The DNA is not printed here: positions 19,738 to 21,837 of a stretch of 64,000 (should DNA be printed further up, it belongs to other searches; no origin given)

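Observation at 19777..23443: Tandem paralogous radical-SAM/SPASM-like enzymes (one fused to a methyltransferase) behind a perfect 18-bp palindrome.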

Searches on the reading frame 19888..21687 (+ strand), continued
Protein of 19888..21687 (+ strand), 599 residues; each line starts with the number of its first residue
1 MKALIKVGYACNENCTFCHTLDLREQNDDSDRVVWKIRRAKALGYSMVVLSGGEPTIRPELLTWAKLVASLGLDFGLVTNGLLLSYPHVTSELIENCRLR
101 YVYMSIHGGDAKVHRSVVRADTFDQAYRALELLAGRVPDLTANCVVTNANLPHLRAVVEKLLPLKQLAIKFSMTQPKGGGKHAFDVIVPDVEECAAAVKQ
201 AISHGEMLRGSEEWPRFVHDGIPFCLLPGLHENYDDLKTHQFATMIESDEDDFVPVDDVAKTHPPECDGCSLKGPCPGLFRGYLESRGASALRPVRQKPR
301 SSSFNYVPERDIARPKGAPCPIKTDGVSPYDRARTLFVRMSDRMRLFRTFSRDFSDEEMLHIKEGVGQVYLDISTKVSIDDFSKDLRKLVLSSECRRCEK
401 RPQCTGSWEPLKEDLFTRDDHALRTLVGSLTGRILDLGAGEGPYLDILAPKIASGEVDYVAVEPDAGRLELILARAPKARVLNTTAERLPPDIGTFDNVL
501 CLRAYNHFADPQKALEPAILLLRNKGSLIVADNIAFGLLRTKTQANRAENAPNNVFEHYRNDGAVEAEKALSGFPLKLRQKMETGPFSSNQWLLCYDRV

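Call 12: find_related_loci(query=A1, collection=genome_contigs, flank=8000)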
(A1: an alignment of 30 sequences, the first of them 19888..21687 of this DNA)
Query A1 (599 aa) in genome_contigs; peptide patterns used: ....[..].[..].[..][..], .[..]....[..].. (x = any residue, [..] = any of these).
191 stretches matched a pattern; 181 encode a relative of the query (tblastn E <= 1e-3); the best 80 are kept; 80 distinct loci.
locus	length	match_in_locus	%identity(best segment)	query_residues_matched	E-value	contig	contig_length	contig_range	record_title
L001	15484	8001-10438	76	1-599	0e+0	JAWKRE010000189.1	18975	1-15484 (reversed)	MAG: Polyangiaceae bacterium isolate ABC1.6 ABC1.6.fa-189, whole genome shotgun sequence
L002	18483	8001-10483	71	1-599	0e+0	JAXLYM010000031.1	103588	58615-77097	MAG: Polyangiaceae bacterium isolate STL-MYX13 C2.77.fa-31, whole genome shotgun sequence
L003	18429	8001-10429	65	1-599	0e+0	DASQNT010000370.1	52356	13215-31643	MAG TPA_asm: Polyangiaceae bacterium isolate SMAG_U10783 k141_288939, whole genome shotgun sequence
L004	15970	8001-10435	62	1-599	0e+0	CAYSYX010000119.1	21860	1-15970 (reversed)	MAG TPA_asm: uncultured Polyangium sp. isolate SRP257259_co1_164 genome assembly, contig: NODE_2737_length_21860_cov_5.2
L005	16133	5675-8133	62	1-599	0e+0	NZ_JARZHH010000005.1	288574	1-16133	Polyangium sp. 6x1 NODE_5_length_288574_cov_20.430686, whole genome shotgun sequence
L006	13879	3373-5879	62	1-599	0e+0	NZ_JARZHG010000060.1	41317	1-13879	Polyangium sp. y55x31 NODE_60_length_41317_cov_15.659408, whole genome shotgun sequence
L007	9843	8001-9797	61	1-599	0e+0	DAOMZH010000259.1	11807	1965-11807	MAG TPA_asm: Polyangium sp. isolate AMR_MDS_5605 NODE_1002_length_11807_cov_6.599898, whole genome shotgun sequence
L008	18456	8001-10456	62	1-599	0e+0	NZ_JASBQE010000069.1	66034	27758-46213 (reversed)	Polyangium sp. 15x6 NODE_69_length_66034_cov_14.924591, whole genome shotgun sequence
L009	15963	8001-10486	62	1-599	0e+0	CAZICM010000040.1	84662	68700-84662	MAG TPA_asm: uncultured Polyangiaceae bacterium isolate binchicken_co16_258 genome assembly, contig: NODE_477_length_846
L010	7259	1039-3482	61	1-599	0e+0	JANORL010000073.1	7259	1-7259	MAG: Polyangiaceae bacterium isolate VAR_4_metabat_184 VAR_4_k141_3292543, whole genome shotgun sequence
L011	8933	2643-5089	62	1-599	0e+0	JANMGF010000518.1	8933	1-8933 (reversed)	MAG: Polyangium sp. isolate OTE_70b_concoct_23 OTE_70b_k141_228527, whole genome shotgun sequence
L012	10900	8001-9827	61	1-596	0e+0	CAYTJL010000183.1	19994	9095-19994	MAG TPA_asm: uncultured Polyangiaceae bacterium isolate SRP189682_co1_9 genome assembly, contig: NODE_4981_length_19994_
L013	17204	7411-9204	61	1-597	0e+0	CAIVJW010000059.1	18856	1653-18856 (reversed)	MAG: uncultured delta proteobacterium isolate KTt_bin-2109 genome assembly, contig: bin-2109:059/455, whole genome shotg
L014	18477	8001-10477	63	1-594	0e+0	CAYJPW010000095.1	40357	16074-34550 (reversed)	MAG TPA_asm: uncultured Polyangiaceae bacterium isolate ERP124720_co1_193 genome assembly, contig: NODE_1352_length_4035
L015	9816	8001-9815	60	1-596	0e+0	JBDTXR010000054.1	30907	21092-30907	MAG: Byssovorax sp. isolate cluster4_bin.120 NODE_1930_length_30907_cov_15.157202, whole genome shotgun sequence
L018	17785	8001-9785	59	1-596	0e+0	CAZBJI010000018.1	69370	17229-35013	MAG TPA_asm: uncultured Polyangiaceae bacterium isolate SRP287453_co1_312 genome assembly, contig: NODE_556_length_69370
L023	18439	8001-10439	63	1-599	0e+0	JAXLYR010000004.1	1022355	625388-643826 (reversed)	MAG: Polyangiaceae bacterium isolate STL-MYX18 C3.57.fa-4, whole genome shotgun sequence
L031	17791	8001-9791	51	1-594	0e+0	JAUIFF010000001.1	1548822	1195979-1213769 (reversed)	MAG: Polyangia bacterium isolate 8_bin.71 NODE_3_length_1548822_cov_7.448400, whole genome shotgun sequence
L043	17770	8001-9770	52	1-594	0e+0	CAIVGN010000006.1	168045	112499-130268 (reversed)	MAG: uncultured Archangium sp. isolate Ja1_bin-1494 genome assembly, contig: bin-1494:006/251, whole genome shotgun sequ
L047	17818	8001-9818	51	2-594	0e+0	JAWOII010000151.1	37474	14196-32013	MAG: Enhygromyxa sp. isolate CWP5-2.bin.157 k191_138212, whole genome shotgun sequence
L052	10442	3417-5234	50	2-594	0e+0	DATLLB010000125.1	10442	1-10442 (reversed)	MAG TPA_asm: Enhygromyxa sp. isolate SMAG_U13737 k141_470968, whole genome shotgun sequence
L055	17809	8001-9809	50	2-594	0e+0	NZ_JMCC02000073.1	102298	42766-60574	Enhygromyxa salina strain DSM 15201 ES-Contig_73, whole genome shotgun sequence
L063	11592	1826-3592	51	1-596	0e+0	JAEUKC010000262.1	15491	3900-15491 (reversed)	MAG: Myxococcales bacterium isolate new MAG-85 k141_1911160, whole genome shotgun sequence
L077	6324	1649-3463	50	1-596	0e+0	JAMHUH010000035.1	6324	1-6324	MAG: Nannocystaceae bacterium isolate ST_AS_metabat.41 k201_1679660, whole genome shotgun sequence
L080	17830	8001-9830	50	1-598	8e-180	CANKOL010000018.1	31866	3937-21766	MAG: Sandaracinaceae bacterium isolate RH-9nov16-262 genome assembly, contig: RH-9nov16-C-C2332, whole genome shotgun se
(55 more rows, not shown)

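Call 18: find_encoding_contigs(protein=P0001, flank=10000, max_places=3)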
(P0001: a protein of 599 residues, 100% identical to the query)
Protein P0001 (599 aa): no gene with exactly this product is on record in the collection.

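Call 24: search_solved_structures(query=A1, max_evalue=0.01, show_alignments=1)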
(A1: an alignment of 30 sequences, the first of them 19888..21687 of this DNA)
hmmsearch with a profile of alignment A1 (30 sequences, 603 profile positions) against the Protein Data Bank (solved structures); distinct sequences matched with E-value up to 0.01: 83 (the best 60 are shown).
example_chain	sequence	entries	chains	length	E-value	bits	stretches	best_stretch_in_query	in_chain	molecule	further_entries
3bus_A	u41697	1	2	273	1.7e-11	46.3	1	406-542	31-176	Methyltransferase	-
6uv6_A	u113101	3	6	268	2.6e-11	45.7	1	431-586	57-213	D-glucose O-methyltransferase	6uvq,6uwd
6c8v_A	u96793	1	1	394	8.8e-11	43.9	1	10-199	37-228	Coenzyme PQQ synthesis protein E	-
7vob_C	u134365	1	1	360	1e-10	43.7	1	8-160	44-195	Cytosylglucuronate decarboxylase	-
7voc_C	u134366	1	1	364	1.1e-10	43.6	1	8-160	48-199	Cytosylglucuronate decarboxylase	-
8zc8_A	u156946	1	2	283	5.7e-10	41.2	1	431-532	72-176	MitM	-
21zq_A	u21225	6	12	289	6e-10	41.2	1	431-532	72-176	MitM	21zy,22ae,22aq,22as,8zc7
3mgg_A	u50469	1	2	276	3.6e-09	38.6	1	432-532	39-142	Methyltransferase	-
2gs9_A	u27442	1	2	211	3.9e-08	35.2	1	433-530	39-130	Hypothetical protein TT1324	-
8wm2_A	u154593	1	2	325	9.2e-08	33.9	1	9-94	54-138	Fe-S radical SAM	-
5f8c_A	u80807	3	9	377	4e-07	31.8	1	433-535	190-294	Methyltransferase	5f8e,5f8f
4kdr_A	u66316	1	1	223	4.3e-07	31.7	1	428-529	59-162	3-demethylubiquinone-9 3-methyltransferase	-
5dpm_A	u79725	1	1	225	4.4e-07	31.7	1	428-529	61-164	Ubiquinone biosynthesis O-methyltransferase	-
4kdc_A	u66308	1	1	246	5.8e-07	31.3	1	429-529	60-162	3-demethylubiquinone-9 3-methyltransferase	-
5dly_A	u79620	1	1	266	7.1e-07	31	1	433-561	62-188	plantazolicin methyltransferase BamL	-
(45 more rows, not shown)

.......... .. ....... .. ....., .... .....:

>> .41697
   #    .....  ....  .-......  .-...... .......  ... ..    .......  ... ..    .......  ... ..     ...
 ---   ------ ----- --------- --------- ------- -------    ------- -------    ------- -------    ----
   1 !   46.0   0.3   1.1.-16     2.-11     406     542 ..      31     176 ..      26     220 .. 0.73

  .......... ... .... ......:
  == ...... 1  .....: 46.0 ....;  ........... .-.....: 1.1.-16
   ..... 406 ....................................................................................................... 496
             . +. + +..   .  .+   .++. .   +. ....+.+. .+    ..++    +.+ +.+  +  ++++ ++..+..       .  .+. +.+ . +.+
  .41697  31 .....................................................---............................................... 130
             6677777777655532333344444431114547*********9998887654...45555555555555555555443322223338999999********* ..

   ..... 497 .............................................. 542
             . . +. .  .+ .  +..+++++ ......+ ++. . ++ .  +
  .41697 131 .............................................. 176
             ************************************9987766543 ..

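Call 35: predict_structure(alignment_id=A1)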
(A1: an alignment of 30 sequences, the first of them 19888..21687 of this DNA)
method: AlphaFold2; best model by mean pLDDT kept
length: 599 residues; sequences in the alignment: 30
mean_pLDDT: 84.5   pTM: 0.81
mean pLDDT of the five models: 84.5, 83.3, 82.2, 81.9, 78.6
residues with pLDDT >= 90: 266; 70-90: 249; 50-70: 55; < 50: 29
segments of 3 or more residues with pLDDT < 50: 10-14, 19-23, 108-120
pLDDT, mean of each block of 10 residues (from residue 1): 78 46 64 92 89 72 96 92 88 97 73 43 82 94 88 91 93 70 68 96 96 94 92 84 77 68 84 85 87 81 87 73 65 88 88 84 90 83 89 87 85 88 94 92 90 97 91 94 93 95 83 91 96 87 86 57 83 95 88 95
secondary structure, 60 per line:
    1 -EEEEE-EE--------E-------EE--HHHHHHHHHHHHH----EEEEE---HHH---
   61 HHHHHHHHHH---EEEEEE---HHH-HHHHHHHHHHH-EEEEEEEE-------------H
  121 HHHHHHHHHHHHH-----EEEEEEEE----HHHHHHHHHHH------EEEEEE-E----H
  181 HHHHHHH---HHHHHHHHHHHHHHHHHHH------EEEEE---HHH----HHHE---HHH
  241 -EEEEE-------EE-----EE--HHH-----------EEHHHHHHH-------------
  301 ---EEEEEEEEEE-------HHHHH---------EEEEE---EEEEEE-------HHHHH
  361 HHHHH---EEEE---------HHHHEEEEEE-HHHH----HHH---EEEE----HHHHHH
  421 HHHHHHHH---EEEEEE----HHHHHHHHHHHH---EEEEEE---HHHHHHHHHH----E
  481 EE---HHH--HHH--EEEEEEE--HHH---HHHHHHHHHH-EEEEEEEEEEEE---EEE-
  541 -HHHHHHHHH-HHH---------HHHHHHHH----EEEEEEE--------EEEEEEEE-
elements in order: E2-6 H30-42 E47-51 H61-70 E74-79 H87-97 E99-106 H120-133 E139-146 H151-161 E168-173 H180-187 H191-209 E216-220 E242-246 H281-287 E304-313 H321-325 E335-339 E343-348 H356-365 E369-372 H382-385 E386-391 H393-396 E407-410 H415-428 E432-437 H442-453 E457-462 H466-475 E480-482 E496-502 H511-520 E522-533 E537-539 H542-550 H564-571 E576-582 E591-598
